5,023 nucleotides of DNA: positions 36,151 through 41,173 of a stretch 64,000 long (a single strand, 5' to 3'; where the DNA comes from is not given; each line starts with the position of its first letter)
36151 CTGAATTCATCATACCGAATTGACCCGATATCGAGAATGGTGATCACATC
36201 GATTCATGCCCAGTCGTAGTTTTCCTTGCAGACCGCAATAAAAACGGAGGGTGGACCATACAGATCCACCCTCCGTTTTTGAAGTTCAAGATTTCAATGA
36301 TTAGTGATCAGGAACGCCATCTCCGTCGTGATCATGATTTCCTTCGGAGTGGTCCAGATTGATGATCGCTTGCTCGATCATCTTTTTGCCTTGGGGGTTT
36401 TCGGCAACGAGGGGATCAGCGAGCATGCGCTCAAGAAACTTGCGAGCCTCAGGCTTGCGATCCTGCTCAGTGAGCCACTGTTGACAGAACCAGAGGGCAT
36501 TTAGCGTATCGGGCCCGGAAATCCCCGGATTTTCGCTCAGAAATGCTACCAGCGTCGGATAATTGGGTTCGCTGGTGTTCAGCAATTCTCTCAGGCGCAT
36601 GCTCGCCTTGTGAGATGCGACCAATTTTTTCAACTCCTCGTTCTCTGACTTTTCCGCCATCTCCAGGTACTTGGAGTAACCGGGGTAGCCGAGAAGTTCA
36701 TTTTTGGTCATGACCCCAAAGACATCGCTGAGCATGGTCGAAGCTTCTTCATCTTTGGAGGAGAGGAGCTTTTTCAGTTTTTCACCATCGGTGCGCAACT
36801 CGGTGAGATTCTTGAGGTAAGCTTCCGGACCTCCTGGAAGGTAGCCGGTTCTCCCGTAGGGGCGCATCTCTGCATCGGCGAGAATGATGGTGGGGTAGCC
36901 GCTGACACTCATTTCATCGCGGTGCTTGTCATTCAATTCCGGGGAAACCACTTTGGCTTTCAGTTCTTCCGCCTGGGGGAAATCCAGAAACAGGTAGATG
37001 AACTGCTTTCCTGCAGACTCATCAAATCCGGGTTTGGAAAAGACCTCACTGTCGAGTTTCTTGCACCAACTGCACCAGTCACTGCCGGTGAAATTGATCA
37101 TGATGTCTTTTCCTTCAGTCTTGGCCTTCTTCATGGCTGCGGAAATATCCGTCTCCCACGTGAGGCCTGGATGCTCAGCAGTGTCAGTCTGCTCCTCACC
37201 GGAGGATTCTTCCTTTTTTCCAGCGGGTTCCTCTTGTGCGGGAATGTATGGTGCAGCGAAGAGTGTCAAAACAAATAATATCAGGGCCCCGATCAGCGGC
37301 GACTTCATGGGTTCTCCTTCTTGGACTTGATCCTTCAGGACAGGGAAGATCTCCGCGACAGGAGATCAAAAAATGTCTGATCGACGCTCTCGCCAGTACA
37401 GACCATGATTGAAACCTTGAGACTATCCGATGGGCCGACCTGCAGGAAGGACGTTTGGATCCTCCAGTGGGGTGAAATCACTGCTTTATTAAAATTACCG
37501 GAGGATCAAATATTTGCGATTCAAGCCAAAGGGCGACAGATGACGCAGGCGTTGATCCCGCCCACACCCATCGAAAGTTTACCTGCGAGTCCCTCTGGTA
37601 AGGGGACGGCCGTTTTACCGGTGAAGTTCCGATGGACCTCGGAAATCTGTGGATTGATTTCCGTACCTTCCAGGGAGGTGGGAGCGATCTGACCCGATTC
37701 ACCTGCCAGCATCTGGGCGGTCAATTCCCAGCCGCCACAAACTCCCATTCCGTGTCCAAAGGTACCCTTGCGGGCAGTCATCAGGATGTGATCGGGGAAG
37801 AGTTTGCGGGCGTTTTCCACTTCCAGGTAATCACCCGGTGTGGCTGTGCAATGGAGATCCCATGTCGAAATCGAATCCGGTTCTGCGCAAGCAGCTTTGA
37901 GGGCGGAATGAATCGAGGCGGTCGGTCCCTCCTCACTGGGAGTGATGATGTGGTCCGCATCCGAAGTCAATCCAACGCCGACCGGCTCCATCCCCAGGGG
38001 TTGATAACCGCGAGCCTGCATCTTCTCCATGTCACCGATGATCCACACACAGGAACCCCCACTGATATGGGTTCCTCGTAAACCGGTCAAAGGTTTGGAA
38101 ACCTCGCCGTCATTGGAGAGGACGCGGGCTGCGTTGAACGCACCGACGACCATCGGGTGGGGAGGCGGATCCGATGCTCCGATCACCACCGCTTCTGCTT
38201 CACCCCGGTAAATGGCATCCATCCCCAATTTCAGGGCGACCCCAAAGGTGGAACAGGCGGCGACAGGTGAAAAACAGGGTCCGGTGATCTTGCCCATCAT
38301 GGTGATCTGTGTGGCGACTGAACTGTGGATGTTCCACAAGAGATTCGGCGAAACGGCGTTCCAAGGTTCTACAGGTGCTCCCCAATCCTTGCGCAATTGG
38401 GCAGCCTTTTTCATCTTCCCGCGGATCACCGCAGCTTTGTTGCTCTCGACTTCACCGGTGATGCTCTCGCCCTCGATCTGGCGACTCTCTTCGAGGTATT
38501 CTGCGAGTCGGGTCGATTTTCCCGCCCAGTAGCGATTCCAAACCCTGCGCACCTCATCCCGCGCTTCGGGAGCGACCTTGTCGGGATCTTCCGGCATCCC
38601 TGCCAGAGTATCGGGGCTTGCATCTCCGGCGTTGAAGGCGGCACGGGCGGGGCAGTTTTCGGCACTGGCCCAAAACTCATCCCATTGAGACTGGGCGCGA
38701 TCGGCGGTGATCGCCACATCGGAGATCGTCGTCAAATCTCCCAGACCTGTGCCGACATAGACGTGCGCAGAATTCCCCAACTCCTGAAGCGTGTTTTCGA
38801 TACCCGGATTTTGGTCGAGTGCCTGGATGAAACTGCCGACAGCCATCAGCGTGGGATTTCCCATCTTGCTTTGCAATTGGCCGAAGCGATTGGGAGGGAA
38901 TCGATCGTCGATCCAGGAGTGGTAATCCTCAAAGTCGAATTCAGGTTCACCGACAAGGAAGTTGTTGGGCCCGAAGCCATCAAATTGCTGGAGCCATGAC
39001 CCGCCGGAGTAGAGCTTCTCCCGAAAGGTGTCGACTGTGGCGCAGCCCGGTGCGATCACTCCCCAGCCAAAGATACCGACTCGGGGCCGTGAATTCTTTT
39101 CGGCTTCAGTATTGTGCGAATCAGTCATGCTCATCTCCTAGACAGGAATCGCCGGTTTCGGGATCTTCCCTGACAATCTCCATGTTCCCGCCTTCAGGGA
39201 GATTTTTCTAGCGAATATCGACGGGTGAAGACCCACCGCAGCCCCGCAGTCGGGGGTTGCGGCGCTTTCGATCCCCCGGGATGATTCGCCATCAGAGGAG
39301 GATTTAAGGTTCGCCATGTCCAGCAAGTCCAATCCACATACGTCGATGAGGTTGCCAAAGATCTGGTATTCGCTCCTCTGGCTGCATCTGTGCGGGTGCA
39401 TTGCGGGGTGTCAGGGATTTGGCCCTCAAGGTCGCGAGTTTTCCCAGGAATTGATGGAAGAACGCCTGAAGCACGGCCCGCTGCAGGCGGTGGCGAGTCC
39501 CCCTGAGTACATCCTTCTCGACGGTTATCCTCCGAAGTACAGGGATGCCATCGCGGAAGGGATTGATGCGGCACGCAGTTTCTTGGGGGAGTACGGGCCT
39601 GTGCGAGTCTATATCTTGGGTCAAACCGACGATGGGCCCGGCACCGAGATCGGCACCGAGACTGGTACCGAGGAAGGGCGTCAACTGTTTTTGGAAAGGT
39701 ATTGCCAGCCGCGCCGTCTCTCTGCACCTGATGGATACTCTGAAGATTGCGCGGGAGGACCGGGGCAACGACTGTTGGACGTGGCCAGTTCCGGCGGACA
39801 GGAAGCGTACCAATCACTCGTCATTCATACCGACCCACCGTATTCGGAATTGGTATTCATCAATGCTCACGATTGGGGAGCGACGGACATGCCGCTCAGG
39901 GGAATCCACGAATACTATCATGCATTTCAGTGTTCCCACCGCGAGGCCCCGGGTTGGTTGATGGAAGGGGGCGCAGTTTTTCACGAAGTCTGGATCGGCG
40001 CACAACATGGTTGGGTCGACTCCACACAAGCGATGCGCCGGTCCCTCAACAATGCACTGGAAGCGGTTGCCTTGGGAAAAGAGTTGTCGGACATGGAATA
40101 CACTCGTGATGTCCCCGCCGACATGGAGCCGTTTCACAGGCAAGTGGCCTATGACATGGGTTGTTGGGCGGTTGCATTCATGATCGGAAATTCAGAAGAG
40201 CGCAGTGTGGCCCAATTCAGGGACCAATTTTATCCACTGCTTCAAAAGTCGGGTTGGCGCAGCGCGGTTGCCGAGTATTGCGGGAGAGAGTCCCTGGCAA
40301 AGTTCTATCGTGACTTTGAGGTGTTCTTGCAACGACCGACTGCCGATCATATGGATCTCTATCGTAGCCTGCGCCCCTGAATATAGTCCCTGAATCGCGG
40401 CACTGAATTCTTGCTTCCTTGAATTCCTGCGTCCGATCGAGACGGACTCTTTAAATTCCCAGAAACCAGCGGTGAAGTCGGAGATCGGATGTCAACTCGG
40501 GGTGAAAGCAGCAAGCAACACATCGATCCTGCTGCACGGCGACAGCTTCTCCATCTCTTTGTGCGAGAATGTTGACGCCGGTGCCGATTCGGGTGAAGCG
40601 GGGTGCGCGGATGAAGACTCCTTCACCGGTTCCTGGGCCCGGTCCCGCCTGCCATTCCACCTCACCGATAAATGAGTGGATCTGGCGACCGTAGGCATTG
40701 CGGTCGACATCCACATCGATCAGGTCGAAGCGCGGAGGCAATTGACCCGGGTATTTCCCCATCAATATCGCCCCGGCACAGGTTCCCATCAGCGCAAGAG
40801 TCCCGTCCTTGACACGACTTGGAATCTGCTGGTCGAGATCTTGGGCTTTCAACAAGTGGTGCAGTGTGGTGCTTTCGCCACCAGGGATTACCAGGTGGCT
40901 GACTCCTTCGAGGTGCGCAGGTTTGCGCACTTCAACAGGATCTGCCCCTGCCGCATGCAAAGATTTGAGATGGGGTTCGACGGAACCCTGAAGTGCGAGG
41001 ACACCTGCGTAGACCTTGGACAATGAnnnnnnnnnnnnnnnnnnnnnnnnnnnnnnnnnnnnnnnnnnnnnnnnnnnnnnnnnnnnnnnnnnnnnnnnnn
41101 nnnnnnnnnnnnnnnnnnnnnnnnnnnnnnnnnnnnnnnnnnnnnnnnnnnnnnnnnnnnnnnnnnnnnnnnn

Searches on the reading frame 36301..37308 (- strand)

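Call 54: search_protein_families(library=pfam, proteins=[window:36301-37308:-], max_evalue=0.001)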
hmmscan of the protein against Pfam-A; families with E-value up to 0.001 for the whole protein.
window:36301-37308:- (335 aa): 3 families
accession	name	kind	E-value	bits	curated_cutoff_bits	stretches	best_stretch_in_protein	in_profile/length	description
PF13899.12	Thioredoxin_7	-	2.4e-12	47.2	27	1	50-145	1-82/83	Thioredoxin-like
PF13098.12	Thioredoxin_2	-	4.5e-10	40.2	27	1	62-158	1-96/104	Thioredoxin-like domain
PF03190.21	Thioredox_DsbH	-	6.9e-07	29.8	27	1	49-172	20-137/163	Protein of unknown function, DUF255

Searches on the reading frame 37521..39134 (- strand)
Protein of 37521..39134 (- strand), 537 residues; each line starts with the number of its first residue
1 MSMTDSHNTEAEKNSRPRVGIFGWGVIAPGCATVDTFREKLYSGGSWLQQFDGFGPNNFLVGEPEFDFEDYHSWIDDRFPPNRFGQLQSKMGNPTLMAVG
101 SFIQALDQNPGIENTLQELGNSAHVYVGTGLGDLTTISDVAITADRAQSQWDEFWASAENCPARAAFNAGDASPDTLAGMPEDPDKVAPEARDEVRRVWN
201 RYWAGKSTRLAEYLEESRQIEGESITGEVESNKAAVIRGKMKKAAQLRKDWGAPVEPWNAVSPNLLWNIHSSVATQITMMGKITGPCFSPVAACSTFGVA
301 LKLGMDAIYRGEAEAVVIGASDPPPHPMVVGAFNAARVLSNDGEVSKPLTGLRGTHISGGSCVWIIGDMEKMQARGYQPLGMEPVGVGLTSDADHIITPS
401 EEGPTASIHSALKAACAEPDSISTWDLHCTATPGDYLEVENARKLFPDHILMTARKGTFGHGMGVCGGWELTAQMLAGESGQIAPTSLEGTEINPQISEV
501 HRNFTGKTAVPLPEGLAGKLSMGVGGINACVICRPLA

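Call 54: search_protein_families(library=pfam, proteins=[window:37521-39134:-], max_evalue=0.001)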
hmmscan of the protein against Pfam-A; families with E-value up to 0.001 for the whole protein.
window:37521-39134:- (537 aa): 2 families
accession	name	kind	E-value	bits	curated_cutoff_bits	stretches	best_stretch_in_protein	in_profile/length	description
PF00109.32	ketoacyl-synt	-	7.3e-18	65.5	20.8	1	232-345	114-225/252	Beta-ketoacyl synthase, N-terminal domain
PF02801.28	Ketoacyl-synt_C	-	6.3e-10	39.5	20.8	1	385-486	5-115/119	Beta-ketoacyl synthase, C-terminal domain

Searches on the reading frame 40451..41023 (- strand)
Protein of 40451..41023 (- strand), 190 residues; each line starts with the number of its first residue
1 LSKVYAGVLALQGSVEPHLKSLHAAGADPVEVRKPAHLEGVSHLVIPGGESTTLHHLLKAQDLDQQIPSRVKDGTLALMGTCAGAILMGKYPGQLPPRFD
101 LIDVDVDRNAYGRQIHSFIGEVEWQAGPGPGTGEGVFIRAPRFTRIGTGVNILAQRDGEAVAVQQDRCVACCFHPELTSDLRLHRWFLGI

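Call 54: search_protein_families(library=pfam, proteins=[window:40451-41023:-], max_evalue=0.001)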
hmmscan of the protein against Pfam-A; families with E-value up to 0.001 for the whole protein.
window:40451-41023:- (190 aa): 2 families
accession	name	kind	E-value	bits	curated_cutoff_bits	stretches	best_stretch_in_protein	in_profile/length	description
PF01174.25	SNO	-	3e-44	151.6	27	1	8-188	1-183/188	SNO glutamine amidotransferase family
PF03575.23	Peptidase_S51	-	2.3e-06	27.9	23.9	1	18-90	62-131/206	Peptidase family S51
